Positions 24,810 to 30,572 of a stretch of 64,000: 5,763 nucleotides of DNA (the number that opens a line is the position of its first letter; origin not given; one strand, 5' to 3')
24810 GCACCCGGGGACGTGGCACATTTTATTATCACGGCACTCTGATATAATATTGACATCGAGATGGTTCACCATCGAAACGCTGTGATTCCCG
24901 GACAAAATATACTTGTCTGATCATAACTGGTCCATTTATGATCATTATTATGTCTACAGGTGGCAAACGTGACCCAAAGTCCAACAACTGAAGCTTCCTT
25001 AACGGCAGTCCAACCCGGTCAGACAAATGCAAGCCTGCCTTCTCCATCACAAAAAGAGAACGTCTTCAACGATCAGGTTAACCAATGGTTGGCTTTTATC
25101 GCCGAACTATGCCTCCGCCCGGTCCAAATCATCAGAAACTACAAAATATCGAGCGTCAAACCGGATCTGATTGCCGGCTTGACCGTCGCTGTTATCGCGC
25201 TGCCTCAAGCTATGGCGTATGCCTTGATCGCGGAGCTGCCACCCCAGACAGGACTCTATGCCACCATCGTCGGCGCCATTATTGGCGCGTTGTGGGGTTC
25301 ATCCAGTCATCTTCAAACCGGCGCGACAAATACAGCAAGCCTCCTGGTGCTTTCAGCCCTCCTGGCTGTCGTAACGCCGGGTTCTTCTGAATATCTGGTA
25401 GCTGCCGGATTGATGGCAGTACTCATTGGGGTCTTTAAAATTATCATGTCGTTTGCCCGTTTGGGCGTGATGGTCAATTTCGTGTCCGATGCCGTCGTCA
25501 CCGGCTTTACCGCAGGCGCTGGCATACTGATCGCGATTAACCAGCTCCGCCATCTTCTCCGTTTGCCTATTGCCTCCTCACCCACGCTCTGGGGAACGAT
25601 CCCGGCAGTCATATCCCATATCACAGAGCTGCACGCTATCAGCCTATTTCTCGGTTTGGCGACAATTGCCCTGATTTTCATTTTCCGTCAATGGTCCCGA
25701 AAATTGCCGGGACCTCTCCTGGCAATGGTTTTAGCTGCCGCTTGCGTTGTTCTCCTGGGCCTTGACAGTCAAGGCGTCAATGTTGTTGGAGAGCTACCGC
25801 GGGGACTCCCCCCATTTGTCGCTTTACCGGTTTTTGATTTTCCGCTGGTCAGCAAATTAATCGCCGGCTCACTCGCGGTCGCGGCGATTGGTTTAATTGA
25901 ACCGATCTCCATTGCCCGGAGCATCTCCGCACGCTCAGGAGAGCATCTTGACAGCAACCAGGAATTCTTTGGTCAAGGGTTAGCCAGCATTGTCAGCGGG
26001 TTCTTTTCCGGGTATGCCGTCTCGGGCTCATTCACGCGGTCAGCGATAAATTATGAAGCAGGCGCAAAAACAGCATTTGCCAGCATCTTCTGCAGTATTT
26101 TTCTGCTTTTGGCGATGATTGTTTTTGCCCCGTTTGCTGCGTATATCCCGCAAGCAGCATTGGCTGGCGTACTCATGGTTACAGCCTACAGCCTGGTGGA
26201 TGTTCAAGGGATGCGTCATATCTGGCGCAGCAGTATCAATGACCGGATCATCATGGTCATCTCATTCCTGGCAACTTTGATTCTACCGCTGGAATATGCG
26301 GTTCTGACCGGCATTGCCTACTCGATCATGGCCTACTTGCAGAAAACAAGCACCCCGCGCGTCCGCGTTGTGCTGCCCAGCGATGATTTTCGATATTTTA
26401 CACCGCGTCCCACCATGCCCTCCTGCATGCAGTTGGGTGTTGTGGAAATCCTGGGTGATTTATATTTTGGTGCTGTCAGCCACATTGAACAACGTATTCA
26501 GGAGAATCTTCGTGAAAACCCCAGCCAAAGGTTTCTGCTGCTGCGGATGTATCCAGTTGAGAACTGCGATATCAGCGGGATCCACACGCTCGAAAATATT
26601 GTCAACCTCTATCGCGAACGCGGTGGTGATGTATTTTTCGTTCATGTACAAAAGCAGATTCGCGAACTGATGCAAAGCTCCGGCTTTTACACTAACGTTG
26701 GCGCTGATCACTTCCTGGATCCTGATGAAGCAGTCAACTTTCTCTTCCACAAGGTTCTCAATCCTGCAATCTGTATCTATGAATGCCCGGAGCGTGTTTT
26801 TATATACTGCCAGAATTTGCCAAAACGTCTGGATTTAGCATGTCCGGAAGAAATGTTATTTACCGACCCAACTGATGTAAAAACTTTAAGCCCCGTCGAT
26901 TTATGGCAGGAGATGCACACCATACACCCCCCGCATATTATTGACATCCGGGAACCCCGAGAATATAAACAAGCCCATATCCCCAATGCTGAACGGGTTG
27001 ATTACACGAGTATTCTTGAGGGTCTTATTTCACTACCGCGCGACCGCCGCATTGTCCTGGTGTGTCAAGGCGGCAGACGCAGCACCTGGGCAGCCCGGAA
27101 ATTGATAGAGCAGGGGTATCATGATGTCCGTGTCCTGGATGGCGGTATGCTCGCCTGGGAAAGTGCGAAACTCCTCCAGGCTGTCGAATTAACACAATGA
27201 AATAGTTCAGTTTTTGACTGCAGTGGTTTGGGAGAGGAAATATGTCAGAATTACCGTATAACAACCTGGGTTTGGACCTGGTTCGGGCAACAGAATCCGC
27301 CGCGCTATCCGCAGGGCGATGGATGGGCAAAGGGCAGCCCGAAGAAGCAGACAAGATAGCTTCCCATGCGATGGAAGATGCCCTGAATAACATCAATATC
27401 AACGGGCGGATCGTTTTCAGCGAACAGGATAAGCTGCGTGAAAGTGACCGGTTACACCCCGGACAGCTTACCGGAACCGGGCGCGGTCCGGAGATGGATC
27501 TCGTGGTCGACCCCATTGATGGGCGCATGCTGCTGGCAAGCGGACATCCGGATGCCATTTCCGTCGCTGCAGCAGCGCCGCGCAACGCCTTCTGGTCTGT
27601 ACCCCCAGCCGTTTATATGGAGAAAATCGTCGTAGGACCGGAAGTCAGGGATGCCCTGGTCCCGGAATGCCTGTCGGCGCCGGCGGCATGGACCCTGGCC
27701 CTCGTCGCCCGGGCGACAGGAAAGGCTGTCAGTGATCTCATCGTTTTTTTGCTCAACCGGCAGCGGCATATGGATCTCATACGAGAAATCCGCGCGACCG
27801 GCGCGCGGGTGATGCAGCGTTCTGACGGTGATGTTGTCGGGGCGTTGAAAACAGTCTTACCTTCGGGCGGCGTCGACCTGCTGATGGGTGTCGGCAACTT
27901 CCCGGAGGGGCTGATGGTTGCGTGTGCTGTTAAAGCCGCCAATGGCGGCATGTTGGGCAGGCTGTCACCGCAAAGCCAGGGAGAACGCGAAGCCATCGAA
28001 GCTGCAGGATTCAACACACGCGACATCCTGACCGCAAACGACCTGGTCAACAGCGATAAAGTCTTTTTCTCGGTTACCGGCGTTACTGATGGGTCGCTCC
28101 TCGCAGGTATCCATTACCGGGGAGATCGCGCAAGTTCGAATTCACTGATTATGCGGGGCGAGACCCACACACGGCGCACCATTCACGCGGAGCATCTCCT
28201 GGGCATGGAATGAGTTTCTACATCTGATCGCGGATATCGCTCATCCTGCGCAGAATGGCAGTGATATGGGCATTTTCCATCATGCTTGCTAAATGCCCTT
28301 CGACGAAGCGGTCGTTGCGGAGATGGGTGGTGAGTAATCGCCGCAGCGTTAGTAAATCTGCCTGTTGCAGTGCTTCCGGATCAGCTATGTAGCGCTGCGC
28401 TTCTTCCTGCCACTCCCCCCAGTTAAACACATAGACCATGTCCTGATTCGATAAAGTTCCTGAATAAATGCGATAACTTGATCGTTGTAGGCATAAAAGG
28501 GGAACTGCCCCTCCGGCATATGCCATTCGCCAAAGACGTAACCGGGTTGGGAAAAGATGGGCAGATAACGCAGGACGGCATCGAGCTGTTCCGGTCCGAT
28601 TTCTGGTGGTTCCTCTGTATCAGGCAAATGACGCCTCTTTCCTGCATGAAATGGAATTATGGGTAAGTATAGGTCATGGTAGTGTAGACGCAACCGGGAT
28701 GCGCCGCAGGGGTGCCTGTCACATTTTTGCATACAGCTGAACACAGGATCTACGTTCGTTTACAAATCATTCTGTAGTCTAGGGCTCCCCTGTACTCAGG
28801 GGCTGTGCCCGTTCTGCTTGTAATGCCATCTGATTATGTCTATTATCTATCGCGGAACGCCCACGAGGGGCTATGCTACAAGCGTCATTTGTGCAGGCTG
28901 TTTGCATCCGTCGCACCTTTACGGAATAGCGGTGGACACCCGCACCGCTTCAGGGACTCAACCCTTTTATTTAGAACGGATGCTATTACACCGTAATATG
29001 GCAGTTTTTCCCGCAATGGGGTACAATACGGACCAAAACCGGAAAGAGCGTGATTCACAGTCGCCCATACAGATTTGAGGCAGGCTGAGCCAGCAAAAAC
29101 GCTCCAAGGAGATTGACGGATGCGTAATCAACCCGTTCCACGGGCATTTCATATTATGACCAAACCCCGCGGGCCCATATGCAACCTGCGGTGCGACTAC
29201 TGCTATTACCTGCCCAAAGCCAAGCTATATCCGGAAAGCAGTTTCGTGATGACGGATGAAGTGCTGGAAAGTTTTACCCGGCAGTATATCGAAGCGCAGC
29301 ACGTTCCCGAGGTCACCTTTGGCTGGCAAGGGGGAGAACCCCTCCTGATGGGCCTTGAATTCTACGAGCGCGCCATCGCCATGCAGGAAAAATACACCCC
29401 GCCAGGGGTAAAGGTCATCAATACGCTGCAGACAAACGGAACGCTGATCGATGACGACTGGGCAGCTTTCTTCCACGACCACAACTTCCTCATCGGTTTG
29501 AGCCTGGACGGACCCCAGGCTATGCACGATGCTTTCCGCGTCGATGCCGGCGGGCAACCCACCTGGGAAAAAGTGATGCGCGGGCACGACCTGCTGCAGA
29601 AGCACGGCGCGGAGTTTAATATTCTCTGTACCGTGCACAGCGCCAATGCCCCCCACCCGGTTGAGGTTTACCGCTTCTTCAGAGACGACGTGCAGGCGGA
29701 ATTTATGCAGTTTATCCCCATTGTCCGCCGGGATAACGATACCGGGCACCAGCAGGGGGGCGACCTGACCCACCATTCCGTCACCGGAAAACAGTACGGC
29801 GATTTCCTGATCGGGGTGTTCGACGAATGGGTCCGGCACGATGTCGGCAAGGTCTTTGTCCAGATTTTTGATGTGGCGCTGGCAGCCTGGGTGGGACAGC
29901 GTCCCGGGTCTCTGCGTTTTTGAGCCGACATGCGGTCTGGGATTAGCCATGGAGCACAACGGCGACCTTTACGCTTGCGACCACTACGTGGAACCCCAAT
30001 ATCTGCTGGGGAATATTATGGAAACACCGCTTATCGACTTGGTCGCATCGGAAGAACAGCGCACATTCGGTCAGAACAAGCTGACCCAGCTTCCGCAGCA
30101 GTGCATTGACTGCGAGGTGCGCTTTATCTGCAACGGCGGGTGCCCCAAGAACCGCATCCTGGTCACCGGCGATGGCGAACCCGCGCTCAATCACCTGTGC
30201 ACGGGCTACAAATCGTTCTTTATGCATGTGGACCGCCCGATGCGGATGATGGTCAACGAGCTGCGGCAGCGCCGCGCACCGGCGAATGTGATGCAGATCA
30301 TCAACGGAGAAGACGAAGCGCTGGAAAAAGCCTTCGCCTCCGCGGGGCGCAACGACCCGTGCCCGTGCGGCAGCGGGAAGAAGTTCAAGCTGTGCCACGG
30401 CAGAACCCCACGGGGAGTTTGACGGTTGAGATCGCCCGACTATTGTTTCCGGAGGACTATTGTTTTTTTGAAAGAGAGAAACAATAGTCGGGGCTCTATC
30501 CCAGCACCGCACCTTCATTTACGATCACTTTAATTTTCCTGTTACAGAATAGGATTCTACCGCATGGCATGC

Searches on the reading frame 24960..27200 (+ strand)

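Call 23: search_protein_families(library=pfam, proteins=[window:24960-27200:+])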
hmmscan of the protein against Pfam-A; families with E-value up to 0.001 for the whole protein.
window:24960-27200:+ (746 aa): 4 families
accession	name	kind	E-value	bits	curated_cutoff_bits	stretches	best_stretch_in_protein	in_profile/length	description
PF00916.26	Sulfate_transp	-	8.9e-90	301.6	23.2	1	68-434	3-379/380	Sulfate permease family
PF00581.25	Rhodanese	-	1.4e-19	70.8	22.2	1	646-735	3-101/102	Rhodanese-like domain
PF01740.26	STAS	-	8.4e-13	48.4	22.6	1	493-580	11-97/106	STAS domain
PF16983.11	MFS_MOT1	-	0.00029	21.6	30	1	305-412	5-111/111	Molybdate transporter of MFS superfamily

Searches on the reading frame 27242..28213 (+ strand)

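Call 72: search_protein_families(library=pfam, proteins=[window:27242-28213:+], max_evalue=0.001)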
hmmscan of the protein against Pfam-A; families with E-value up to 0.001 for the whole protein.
window:27242-28213:+ (323 aa): 1 family
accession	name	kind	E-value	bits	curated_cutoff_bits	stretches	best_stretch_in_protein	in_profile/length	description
PF03320.18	FBPase_glpX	-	3.3e-105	351.8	27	1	8-318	2-307/307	Bacterial fructose-1,6-bisphosphatase, glpX-encoded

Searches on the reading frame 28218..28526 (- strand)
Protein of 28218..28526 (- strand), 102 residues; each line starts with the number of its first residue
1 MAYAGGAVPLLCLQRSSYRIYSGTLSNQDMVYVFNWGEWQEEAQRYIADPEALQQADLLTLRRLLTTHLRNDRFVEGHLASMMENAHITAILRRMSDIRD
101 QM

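Call 60: search_protein_families(library=pfam, proteins=[window:28218-28526:-], max_evalue=0.01)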
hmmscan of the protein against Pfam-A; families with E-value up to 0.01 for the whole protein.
window:28218-28526:- (102 aa): 1 family
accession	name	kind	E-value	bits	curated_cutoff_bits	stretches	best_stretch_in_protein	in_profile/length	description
PF20118.4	DUF6508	-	1.5e-25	90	23.6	1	24-100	53-128/129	Family of unknown function (DUF6508)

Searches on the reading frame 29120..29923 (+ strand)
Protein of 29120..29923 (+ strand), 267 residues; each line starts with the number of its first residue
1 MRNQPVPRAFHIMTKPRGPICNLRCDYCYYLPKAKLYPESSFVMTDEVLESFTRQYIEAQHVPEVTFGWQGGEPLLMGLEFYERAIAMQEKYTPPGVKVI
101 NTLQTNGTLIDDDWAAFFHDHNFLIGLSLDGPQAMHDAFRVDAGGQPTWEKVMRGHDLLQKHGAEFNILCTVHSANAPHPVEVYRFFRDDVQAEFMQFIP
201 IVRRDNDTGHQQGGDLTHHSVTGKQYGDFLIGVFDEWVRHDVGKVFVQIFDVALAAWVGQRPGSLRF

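Call 60: search_protein_families(library=pfam, proteins=[window:29120-29923:+], max_evalue=0.01)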
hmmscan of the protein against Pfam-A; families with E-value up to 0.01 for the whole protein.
window:29120-29923:+ (267 aa): 2 families
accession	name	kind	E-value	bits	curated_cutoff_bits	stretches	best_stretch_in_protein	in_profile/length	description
PF04055.27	Radical_SAM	-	6.5e-16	59.4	29.5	1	18-171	4-150/166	Radical SAM superfamily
PF13353.11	Fer4_12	-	0.006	17.3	22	1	21-125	15-113/137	4Fe-4S single cluster domain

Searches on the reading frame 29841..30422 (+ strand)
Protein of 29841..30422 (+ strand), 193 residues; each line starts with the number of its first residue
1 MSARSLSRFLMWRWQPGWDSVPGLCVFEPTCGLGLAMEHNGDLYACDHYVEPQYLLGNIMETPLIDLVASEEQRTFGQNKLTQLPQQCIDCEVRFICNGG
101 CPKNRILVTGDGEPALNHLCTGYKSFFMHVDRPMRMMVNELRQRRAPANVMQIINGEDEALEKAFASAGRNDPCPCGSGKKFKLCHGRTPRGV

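Call 60: search_protein_families(library=pfam, proteins=[window:29841-30422:+], max_evalue=0.01)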
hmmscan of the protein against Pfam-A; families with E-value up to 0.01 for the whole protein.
window:29841-30422:+ (193 aa): 2 families
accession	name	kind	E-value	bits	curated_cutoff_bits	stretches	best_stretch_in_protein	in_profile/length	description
PF02810.21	SEC-C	-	3.6e-11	43.1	20.4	1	170-188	1-19/19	SEC-C motif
PF13186.11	SPASM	-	1.1e-08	35.7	21.5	1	35-92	8-67/67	Iron-sulfur cluster-binding domain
